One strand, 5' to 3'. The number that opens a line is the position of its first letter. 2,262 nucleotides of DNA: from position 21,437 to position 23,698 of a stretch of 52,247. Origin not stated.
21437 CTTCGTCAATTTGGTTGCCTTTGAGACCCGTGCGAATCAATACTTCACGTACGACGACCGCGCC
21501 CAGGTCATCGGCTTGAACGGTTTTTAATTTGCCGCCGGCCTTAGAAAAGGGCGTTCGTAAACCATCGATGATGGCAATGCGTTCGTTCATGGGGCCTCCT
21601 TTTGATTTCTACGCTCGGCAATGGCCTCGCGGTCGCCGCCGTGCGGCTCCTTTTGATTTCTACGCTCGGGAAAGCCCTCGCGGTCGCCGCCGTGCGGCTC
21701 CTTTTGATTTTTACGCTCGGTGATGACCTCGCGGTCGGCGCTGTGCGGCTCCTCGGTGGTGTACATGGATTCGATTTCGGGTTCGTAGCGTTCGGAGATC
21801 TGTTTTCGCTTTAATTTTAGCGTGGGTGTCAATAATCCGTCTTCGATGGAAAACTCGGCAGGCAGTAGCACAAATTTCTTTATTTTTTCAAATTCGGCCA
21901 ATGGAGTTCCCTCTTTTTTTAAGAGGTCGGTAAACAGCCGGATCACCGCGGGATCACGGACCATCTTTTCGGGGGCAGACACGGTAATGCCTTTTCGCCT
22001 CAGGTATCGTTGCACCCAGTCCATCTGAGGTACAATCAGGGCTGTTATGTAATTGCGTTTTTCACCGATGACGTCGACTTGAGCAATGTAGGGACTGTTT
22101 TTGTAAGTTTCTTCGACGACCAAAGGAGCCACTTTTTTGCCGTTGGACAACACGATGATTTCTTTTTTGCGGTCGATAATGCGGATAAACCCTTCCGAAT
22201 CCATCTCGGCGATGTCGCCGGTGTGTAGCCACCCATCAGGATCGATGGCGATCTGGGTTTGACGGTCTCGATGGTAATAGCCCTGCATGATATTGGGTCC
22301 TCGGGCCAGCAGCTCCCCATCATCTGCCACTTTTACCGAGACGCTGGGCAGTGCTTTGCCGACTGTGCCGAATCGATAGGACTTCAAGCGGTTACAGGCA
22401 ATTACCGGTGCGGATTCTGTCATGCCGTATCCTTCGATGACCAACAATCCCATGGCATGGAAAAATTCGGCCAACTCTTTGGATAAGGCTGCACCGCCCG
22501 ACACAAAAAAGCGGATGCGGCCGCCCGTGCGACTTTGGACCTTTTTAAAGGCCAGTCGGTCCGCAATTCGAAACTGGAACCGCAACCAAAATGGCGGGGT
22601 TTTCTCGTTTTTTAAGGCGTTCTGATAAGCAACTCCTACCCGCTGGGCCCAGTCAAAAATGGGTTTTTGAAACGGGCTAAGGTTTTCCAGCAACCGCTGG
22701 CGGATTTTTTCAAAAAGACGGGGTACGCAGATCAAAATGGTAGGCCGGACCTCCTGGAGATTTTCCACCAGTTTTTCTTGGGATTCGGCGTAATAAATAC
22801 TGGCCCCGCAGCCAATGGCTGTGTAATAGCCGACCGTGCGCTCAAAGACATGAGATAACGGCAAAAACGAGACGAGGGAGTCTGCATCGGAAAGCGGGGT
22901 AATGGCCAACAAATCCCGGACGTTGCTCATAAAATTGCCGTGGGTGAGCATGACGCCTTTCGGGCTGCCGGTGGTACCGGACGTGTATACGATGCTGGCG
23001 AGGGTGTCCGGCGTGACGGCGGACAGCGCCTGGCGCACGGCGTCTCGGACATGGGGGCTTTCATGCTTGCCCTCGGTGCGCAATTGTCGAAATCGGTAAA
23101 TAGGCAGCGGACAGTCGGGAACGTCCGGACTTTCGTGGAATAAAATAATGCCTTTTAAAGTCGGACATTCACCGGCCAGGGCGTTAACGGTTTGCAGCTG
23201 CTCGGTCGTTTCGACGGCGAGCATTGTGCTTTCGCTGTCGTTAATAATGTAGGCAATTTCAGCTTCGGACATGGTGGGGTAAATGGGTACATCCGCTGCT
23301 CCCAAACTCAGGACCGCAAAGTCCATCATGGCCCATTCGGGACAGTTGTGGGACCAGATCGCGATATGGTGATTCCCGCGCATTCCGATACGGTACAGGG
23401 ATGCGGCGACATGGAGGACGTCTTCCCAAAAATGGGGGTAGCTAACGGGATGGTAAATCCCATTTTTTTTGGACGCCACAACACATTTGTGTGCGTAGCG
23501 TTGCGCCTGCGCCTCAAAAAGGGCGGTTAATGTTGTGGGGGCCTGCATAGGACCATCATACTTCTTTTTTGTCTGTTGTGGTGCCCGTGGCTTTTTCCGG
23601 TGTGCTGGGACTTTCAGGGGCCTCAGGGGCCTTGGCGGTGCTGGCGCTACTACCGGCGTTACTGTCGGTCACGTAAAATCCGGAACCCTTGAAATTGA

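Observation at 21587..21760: Three 51-bp repeat units form the FadD C-terminal tail and supply the fadA ribosome-binding site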

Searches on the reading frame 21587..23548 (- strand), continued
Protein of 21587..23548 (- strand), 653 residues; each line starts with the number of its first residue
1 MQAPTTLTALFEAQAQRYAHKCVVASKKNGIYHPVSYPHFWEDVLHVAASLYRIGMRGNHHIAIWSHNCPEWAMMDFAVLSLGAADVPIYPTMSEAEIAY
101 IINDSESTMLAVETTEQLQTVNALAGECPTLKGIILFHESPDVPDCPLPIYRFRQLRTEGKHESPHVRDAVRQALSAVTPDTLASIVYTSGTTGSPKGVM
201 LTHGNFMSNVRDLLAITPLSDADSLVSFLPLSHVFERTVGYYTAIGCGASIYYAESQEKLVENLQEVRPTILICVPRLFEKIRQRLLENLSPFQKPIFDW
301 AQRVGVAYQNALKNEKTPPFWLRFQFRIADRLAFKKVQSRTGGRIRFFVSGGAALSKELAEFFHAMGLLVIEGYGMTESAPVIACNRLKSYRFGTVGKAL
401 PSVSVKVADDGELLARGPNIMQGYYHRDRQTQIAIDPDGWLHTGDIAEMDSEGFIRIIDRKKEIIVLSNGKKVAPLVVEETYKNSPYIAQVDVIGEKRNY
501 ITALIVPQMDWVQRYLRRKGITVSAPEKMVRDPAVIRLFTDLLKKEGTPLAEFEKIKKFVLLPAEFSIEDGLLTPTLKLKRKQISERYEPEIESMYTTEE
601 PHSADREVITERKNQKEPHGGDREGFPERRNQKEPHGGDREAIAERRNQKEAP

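Call 99: predict_structure(alignment_id=A6)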
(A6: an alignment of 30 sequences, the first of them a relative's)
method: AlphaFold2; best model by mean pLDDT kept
length: 653 residues; sequences in the alignment: 30
mean_pLDDT: 85.3   pTM: 0.76
mean pLDDT of the five models: 85.3, 84.7, 84.3, 84.3, 84.1
residues with pLDDT >= 90: 369; 70-90: 207; 50-70: 23; < 50: 54
segments of 3 or more residues with pLDDT < 50: 603-653
pLDDT, mean of each block of 10 residues (from residue 1): 88 96 92 96 98 96 95 97 96 90 97 95 92 94 89 95 95 96 90 76 96 90 91 87 94 87 86 78 83 91 91 86 94 86 64 76 82 80 86 89 93 94 94 93 92 89 83 86 93 91 95 92 90 95 93 92 88 71 91 83 44 40 31 31 36 34
secondary structure, 60 per line:
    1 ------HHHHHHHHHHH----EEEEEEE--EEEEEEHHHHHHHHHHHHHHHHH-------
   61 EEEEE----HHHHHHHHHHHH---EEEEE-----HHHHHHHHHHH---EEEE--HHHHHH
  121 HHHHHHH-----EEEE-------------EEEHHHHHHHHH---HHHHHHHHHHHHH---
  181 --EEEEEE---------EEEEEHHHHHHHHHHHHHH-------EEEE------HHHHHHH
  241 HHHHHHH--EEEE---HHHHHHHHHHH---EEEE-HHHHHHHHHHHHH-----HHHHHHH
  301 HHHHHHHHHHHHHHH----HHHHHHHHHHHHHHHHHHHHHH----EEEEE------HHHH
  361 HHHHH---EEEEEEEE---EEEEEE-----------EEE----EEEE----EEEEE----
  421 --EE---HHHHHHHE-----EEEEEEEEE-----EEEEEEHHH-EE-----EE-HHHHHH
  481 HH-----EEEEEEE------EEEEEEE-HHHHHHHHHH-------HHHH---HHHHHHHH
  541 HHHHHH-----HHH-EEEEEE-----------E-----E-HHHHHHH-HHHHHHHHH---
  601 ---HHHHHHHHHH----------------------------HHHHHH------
elements in order: H7-17 E22-28 E31-36 H37-53 E61-65 H70-81 E85-89 H95-105 E109-112 H115-127 E133-136 E150-152 H153-161 H165-177 E183-188 E198-202 H203-216 E224-227 H234-247 E250-253 H257-267 E271-274 H276-288 H294-315 H320-341 E346-350 H357-365 E369-376 E380-385 E397-399 E404-407 E412-416 H428-434 E441-449 E455-460 H475-482 E488-494 E501-507 H509-518 H526-529 H533-546 E556-561 H581-587 H589-597 H604-613 H642-647

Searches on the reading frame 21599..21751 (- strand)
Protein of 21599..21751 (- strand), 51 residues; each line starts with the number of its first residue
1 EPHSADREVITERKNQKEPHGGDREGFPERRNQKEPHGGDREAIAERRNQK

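Call 35: search_protein_representatives(protein=window:21599-21751:-)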
Query: 51 residues. Proteins with E-value up to 0.001 (for the whole library): 1; up to 1e-10: 0; up to 1e-30: 0. The best 1 are listed.
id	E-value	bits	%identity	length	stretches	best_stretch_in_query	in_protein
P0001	3.4e-08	49.3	76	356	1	14-47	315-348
